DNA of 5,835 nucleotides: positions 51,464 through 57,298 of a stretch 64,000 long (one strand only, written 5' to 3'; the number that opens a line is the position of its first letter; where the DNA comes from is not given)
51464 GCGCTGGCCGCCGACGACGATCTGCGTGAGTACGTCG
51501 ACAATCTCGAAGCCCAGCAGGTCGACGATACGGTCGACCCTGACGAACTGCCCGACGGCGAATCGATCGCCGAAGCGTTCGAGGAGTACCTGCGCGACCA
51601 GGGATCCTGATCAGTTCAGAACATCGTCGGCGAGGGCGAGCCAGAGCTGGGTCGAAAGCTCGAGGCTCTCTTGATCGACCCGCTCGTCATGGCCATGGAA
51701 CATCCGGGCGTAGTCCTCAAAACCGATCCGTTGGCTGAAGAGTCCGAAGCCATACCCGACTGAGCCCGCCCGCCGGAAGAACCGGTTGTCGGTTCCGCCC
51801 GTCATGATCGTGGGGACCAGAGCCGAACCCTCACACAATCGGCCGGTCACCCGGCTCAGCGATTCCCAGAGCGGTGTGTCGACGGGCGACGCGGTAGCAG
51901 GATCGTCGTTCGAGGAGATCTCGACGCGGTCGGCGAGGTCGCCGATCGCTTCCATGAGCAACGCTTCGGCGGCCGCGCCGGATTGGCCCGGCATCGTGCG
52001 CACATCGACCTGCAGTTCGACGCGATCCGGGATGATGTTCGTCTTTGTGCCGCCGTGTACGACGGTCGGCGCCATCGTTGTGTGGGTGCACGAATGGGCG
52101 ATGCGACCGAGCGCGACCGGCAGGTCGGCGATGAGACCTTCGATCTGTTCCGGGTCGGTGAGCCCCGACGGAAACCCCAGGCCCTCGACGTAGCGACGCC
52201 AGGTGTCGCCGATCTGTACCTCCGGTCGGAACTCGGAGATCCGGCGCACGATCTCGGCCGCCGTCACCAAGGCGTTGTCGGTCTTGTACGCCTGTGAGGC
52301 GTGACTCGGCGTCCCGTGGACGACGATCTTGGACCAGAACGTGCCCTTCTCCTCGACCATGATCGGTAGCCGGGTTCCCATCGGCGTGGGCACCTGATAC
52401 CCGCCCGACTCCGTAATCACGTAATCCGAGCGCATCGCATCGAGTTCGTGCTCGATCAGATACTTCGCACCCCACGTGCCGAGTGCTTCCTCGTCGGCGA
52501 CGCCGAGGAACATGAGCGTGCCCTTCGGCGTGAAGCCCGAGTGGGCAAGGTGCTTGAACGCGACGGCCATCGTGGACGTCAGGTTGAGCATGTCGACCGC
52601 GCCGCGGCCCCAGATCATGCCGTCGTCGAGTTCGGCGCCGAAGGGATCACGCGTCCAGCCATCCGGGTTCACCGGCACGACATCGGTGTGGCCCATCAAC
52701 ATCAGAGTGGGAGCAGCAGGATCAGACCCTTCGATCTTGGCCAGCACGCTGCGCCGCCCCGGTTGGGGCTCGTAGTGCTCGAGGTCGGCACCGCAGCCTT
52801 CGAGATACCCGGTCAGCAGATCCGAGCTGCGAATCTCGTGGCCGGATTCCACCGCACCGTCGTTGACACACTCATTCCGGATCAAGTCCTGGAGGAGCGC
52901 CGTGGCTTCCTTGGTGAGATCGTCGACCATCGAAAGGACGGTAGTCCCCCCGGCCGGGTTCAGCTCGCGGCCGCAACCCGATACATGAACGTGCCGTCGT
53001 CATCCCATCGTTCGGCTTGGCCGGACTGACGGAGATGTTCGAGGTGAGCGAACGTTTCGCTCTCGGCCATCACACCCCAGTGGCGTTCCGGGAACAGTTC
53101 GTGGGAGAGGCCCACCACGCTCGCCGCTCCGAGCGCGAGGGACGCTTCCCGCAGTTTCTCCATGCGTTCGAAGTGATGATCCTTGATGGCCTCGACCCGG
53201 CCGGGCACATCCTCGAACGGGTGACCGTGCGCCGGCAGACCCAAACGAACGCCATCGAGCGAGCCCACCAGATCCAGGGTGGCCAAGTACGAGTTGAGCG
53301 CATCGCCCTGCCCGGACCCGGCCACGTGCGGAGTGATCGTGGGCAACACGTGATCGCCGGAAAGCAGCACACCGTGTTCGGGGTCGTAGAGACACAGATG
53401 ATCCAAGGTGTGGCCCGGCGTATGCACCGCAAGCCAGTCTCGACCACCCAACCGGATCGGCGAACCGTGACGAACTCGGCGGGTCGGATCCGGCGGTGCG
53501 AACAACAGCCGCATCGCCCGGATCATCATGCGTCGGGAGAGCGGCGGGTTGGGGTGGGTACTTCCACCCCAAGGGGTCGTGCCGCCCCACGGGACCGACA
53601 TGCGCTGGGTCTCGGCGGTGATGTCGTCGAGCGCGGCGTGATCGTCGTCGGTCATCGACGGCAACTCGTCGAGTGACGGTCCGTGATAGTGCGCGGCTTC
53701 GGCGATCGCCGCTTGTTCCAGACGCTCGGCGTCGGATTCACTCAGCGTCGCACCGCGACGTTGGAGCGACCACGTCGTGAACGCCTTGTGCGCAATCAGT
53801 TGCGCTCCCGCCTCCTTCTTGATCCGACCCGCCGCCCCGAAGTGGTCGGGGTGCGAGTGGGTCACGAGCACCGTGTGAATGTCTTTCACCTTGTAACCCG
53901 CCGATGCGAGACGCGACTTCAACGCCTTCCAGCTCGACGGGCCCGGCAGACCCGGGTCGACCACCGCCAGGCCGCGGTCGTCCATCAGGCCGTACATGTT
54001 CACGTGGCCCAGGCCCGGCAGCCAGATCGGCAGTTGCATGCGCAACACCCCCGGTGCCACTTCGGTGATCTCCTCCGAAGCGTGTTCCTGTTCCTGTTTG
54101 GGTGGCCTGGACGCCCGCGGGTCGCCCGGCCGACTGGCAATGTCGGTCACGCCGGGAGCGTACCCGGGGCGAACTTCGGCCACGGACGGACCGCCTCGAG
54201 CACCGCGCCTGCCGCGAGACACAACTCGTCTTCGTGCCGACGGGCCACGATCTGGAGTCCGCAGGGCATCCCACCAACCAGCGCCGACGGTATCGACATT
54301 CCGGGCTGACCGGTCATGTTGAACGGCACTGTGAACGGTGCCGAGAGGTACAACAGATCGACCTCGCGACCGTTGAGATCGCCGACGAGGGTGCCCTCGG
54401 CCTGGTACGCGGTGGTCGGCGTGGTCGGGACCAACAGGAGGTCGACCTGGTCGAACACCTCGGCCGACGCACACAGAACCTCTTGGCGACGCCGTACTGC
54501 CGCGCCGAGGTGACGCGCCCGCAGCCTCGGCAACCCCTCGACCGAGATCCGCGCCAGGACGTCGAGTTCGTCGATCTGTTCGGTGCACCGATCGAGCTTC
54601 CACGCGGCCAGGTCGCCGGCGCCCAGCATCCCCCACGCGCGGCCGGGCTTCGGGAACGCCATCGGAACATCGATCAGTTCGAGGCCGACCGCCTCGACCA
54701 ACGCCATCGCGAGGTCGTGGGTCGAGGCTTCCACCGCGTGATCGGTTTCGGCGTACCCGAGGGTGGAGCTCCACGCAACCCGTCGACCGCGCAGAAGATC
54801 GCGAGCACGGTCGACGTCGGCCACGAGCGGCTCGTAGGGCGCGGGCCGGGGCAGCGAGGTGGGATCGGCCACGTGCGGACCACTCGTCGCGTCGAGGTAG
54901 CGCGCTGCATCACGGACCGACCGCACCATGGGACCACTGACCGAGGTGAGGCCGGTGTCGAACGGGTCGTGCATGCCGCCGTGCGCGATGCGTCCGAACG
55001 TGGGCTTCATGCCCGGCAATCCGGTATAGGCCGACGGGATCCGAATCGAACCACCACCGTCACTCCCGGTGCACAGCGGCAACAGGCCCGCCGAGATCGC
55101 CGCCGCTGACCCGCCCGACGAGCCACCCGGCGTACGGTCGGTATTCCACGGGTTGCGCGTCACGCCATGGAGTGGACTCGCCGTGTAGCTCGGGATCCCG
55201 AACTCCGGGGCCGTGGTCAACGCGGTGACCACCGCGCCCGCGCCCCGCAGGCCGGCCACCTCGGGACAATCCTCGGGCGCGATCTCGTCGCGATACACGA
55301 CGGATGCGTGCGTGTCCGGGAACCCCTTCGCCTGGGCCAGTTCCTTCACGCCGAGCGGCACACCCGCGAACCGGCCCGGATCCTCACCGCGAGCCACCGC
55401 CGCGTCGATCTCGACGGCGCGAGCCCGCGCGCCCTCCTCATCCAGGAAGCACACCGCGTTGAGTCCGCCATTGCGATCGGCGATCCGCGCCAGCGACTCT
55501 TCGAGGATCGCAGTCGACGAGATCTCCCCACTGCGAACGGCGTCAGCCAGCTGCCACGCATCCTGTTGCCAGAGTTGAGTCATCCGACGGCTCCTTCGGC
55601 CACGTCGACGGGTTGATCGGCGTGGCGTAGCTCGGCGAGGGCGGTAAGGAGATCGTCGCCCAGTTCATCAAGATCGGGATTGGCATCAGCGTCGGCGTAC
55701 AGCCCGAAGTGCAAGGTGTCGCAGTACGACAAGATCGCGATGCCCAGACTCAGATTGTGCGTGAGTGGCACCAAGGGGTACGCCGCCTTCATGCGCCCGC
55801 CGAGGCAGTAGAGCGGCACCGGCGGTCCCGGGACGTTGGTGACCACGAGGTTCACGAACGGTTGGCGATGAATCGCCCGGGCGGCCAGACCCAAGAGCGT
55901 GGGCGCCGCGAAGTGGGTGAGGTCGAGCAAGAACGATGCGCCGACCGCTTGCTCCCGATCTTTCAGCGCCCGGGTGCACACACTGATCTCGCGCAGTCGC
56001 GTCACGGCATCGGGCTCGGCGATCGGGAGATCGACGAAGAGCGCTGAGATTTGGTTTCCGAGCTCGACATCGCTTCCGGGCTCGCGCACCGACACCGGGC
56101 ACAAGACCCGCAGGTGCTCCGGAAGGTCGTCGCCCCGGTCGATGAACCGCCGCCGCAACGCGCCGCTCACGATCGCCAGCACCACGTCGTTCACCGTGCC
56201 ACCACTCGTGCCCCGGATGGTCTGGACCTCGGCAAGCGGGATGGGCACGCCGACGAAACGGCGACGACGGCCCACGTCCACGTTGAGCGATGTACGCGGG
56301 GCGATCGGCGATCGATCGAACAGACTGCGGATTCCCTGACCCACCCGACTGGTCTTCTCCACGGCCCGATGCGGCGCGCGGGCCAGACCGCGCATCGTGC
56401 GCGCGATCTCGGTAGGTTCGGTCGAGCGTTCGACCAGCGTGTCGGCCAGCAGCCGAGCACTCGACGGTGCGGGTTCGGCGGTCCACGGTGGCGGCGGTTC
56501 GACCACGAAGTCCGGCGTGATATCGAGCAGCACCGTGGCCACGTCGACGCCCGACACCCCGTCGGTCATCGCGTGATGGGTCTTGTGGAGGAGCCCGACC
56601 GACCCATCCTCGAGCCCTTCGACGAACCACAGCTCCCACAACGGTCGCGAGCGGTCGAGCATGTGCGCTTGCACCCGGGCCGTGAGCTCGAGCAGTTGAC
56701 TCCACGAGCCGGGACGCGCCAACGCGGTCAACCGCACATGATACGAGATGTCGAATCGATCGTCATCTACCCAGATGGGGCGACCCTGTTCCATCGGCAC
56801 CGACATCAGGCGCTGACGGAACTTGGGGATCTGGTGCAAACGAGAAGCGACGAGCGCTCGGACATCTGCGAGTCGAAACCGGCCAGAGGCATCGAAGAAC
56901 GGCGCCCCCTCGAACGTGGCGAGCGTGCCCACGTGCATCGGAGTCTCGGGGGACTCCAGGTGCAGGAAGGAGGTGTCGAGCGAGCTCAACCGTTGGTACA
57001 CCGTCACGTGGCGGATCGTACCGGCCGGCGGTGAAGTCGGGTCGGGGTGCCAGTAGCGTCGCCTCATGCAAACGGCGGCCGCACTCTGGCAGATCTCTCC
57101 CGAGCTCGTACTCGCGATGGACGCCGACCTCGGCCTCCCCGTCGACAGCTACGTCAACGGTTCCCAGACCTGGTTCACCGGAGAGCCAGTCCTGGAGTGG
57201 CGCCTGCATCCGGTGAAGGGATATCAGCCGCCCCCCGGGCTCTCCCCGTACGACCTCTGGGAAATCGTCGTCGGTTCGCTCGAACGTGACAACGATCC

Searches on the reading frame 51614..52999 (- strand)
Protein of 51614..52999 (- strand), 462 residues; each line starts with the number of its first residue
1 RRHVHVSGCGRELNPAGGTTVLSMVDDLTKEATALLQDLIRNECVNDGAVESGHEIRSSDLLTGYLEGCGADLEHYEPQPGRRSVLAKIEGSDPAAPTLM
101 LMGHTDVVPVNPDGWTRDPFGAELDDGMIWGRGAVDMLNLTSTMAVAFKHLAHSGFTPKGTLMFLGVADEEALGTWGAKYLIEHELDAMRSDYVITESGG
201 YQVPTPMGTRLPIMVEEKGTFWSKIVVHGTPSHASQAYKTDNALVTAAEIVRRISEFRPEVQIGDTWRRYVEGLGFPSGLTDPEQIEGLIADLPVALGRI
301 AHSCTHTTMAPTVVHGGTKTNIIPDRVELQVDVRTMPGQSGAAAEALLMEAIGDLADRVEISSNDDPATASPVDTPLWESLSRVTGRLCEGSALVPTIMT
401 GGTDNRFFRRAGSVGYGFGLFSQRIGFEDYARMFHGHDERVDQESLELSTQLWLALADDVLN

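Call 59: search_protein_families(library=pfam, proteins=[window:51614-52999:-], max_evalue=0.00001)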
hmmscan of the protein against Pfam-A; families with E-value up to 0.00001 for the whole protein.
window:51614-52999:- (462 aa): 3 families
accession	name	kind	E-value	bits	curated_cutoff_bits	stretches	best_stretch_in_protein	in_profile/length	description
PF01546.33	Peptidase_M20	-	2.8e-31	109.5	24.6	1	100-457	1-204/206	Peptidase family M20/M25/M40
PF07687.19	M20_dimer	-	6e-18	65.2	21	1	215-357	1-104/107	Peptidase dimerisation domain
PF04389.22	Peptidase_M28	-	8e-10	39.2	21.3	1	85-187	2-82/193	Peptidase family M28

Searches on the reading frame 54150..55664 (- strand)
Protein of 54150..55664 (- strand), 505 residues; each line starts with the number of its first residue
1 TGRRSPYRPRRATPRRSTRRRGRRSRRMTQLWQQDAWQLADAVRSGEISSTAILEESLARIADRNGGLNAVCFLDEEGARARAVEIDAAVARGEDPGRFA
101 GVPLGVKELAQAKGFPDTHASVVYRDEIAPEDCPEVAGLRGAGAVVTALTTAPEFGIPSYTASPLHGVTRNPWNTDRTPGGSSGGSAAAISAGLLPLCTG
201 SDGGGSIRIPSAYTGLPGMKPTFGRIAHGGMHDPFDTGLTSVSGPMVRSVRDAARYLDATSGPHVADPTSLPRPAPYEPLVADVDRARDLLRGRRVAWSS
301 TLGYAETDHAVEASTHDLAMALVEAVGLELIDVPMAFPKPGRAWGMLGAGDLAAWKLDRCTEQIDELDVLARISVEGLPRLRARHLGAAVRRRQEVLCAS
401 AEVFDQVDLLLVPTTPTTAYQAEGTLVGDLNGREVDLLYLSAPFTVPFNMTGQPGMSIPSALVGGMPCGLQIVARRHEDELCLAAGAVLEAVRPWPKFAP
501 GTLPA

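Call 59: search_protein_families(library=pfam, proteins=[window:54150-55664:-], max_evalue=0.00001)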
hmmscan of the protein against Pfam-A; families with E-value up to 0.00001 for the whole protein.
window:54150-55664:- (505 aa): 1 family
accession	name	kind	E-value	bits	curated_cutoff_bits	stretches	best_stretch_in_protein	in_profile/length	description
PF01425.27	Amidase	-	8.3e-86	289.2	27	1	53-483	2-445/445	Amidase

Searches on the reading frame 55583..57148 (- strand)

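Call 59: search_protein_families(library=pfam, proteins=[window:55583-57148:-], max_evalue=0.00001)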
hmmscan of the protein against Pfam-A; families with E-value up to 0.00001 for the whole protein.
window:55583-57148:- (522 aa): 2 families
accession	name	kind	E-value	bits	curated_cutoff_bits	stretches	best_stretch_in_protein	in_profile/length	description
PF03007.21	WS_DGAT_cat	-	3.7e-69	233.9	23.6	1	54-323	1-263/263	Wax ester synthase/diacylglycerol acyltransferase catalytic domain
PF06974.18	WS_DGAT_C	-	2.8e-31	109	20.7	1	364-507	2-144/145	WS/DGAT C-terminal domain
